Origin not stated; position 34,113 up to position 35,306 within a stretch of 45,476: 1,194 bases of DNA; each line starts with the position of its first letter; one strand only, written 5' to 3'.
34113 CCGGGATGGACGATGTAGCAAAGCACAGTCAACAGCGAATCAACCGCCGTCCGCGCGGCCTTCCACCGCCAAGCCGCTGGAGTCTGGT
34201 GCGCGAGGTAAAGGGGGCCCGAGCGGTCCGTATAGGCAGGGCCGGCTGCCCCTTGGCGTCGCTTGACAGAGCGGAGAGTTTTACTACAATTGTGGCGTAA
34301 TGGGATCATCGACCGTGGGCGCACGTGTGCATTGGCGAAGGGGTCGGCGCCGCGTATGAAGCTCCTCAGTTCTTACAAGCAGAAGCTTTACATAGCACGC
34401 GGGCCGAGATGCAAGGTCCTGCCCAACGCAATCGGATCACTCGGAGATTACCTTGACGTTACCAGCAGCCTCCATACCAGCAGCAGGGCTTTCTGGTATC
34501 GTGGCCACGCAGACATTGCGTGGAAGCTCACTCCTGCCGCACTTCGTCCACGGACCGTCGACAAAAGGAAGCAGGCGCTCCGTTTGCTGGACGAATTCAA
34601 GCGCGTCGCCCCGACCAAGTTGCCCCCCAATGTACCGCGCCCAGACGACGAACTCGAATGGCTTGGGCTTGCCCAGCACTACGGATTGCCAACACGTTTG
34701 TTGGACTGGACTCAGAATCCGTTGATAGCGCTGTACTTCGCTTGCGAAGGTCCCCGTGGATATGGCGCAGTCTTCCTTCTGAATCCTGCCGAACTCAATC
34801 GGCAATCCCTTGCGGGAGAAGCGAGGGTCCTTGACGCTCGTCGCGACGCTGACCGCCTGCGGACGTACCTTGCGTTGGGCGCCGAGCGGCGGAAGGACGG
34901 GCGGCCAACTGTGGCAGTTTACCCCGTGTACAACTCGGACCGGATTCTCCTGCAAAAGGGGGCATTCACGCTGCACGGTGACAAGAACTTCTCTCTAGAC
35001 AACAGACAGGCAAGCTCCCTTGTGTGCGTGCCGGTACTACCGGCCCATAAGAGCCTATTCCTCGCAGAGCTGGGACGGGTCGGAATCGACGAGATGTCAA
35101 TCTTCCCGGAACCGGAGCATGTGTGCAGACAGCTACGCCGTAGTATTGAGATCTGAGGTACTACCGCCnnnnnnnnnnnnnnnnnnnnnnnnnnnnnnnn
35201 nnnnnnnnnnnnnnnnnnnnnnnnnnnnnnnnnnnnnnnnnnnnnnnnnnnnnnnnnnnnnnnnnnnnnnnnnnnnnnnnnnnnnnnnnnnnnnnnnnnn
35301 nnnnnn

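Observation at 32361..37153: Low-GC 4.8-kb island: HTH-methyltransferase + FRG protein + 393-aa orphan + split PD-(D/E)xK nuclease, a candidate undescribed modification-linked defence module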

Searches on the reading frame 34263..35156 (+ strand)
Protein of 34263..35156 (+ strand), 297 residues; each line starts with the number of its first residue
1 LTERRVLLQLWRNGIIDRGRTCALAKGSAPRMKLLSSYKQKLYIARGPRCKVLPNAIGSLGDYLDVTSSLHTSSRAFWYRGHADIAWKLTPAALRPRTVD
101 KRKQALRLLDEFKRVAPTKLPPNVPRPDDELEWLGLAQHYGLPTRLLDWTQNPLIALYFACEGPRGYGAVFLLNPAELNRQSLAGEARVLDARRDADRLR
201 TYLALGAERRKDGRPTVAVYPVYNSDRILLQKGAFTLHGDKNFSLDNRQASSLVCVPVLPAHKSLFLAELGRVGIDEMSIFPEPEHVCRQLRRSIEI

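Call 3: search_protein_families(library=pfam, proteins=[window:34263-35156:+], max_evalue=0.1)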
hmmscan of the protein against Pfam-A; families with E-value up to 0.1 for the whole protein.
window:34263-35156:+ (297 aa): 1 family
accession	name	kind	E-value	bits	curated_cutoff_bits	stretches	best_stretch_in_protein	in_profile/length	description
PF08867.16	FRG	-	1.6e-23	83.8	25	1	76-164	2-89/94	FRG domain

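Call 4: search_protein_families(library=padloc, proteins=[window:34263-35156:+], max_evalue=0.1)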
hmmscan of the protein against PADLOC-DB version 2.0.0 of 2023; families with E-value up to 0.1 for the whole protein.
window:34263-35156:+ (297 aa): 14 families
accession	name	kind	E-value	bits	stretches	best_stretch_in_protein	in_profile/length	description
PDLC04938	PDC-S15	-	1.5e-50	170.2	1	54-295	42-270/276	-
PDLC04936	PDC-S15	-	3.5e-35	119.8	2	54-174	21-140/300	-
PDLC04933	PDC-S15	-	2.3e-32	110.7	2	55-169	7-119/286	-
PDLC04937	PDC-S15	-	1.1e-29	101.8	1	65-296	25-249/254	-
PDLC04927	PDC-S15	-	1.9e-27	94.2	2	59-162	17-117/422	-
PDLC04930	PDC-S15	-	5.8e-21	72.9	2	55-162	4-113/380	-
PDLC04926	PDC-S15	-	3.4e-20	70.3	1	70-173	27-131/300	-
PDLC04931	PDC-S15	-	1e-15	56.3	1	69-186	57-183/282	-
PDLC04934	PDC-S15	-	3.9e-15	53.8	1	72-196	56-190/416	-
PDLC04929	PDC-S15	-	2.5e-13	48.6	1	126-162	87-123/308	-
PDLC04939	PDC-S15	-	9.1e-13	45.9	1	74-162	29-110/487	-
PDLC04932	PDC-S15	-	2e-11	41.8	1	128-163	106-141/324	-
PDLC04940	PDC-S15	-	7e-10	36.9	1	135-165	127-157/280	-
PDLC04935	PDC-S15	-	1.1e-05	22.5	1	78-161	140-223/535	-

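Call 5: search_protein_families(library=ncbifam, proteins=[window:34263-35156:+], max_evalue=0.1)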
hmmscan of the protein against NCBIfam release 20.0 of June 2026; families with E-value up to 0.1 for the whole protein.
window:34263-35156:+ (297 aa): 0 families

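Call 25: search_solved_structures(query=window:34356-35153:+, max_evalue=10)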
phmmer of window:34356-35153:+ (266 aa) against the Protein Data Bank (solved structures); distinct sequences matched with E-value up to 10: 3.
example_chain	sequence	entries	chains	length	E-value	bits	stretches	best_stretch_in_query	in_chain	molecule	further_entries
3jw8_A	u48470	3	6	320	0.88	12.2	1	108-210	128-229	MGLL protein | MONOGLYCERIDE LIPASE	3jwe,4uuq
3hju_A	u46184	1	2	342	1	12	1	108-210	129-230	Monoglyceride lipase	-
6ax1_A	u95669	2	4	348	1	11.9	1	108-210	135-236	Monoglyceride lipase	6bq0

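Call 59: find_related_loci(query=A6, collection=metagenome_contigs, flank=6000)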
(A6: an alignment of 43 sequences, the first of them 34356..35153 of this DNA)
Query A6 (266 aa) in metagenome_contigs; peptide patterns used: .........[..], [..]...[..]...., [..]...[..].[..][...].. (x = any residue, [..] = any of these).
600 stretches matched a pattern (row limit reached: there are more); 590 encode a relative of the query (tblastn E <= 1e-3); the best 80 are kept; 80 distinct loci.
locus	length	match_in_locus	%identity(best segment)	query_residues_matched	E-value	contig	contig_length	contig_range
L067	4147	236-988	53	13-260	9e-81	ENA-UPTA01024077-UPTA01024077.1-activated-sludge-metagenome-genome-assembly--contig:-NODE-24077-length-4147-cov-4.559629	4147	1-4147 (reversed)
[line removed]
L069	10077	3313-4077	50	12-266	7e-78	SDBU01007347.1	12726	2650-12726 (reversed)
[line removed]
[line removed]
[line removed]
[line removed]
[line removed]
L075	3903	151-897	47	12-262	3e-75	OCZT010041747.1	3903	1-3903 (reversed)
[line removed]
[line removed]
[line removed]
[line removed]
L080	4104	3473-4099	48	3-212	2e-63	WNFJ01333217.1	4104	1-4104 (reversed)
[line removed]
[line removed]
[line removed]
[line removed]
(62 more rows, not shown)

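Call 62: search_protein_families(library=pfam, proteins=[L125:1024-2181:+, L085:1016-2071:+, L122:1784-2851:+], max_evalue=0.01)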
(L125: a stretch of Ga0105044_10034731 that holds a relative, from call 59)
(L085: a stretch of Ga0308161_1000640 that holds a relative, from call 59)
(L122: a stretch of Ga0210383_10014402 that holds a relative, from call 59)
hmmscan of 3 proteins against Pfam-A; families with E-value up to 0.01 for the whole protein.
L125:1024-2181:+ (386 aa): 1 family
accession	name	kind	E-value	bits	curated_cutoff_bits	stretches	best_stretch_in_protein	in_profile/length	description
PF03235.19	GmrSD_N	-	2.4e-18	67.4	33.2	1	21-176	7-196/199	GmrSD restriction endonuclease, N-terminal domain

L085:1016-2071:+ (352 aa): 1 family
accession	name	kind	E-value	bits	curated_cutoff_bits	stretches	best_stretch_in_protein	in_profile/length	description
PF03235.19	GmrSD_N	-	2.3e-15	57.7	33.2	1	18-170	5-197/199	GmrSD restriction endonuclease, N-terminal domain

L122:1784-2851:+ (356 aa): 1 family
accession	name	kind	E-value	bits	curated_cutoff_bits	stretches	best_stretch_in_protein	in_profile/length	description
PF03235.19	GmrSD_N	-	2.6e-16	60.8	33.2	1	21-171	7-197/199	GmrSD restriction endonuclease, N-terminal domain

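Call 63: search_protein_families(library=padloc, proteins=[L125:1024-2181:+, L085:1016-2071:+, L122:1784-2851:+], max_evalue=0.001)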
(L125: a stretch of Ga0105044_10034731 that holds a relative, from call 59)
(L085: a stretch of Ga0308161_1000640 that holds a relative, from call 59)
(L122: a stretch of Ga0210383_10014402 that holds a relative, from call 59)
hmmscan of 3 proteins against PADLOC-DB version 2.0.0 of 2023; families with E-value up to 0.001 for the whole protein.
L125:1024-2181:+ (386 aa): 3 families
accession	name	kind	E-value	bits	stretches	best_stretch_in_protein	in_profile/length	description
PDLC03877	NsnA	-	1.3e-28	98.4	1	11-362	49-380/385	-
PDLC04027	PD-T4-2_A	-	8.4e-14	49.4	1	16-313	41-329/363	-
PDLC03418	REase_II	-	0.00055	17.2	1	25-117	30-107/372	Type II restriction enzyme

L085:1016-2071:+ (352 aa): 5 families
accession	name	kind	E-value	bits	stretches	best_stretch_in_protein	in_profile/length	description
PDLC03877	NsnA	-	7e-28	96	1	20-350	61-379/385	-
PDLC04027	PD-T4-2_A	-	1e-17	62.3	1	20-271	48-298/363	-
PDLC04150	HEC-05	-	3.9e-05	20.7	0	67-98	87-119/583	-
PDLC03418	REase_II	-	9.9e-05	19.6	1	17-98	25-98/372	Type II restriction enzyme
PDLC04151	HEC-05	-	0.00066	16.5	0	64-95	103-134/600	-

L122:1784-2851:+ (356 aa): 3 families
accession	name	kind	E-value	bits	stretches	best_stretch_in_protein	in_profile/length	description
PDLC03877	NsnA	-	1.4e-25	88.4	1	19-265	60-292/385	-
PDLC04027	PD-T4-2_A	-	5.9e-12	43.3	1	20-265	48-286/363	-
PDLC03418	REase_II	-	0.00073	16.8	0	22-104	30-103/372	Type II restriction enzyme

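Call 95: search_solved_structures(query=A6, max_evalue=10, show_alignments=3)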
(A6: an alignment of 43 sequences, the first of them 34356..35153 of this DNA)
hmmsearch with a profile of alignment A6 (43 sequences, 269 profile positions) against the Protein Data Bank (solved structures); distinct sequences matched with E-value up to 10: 0.
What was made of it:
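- On ADP-ribosyltransferase (ART) superfamily, for FRG: The profile search against the PDB found nothing (call 95).
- No structure job was left, and the profile search against the PDB is empty (call 95).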
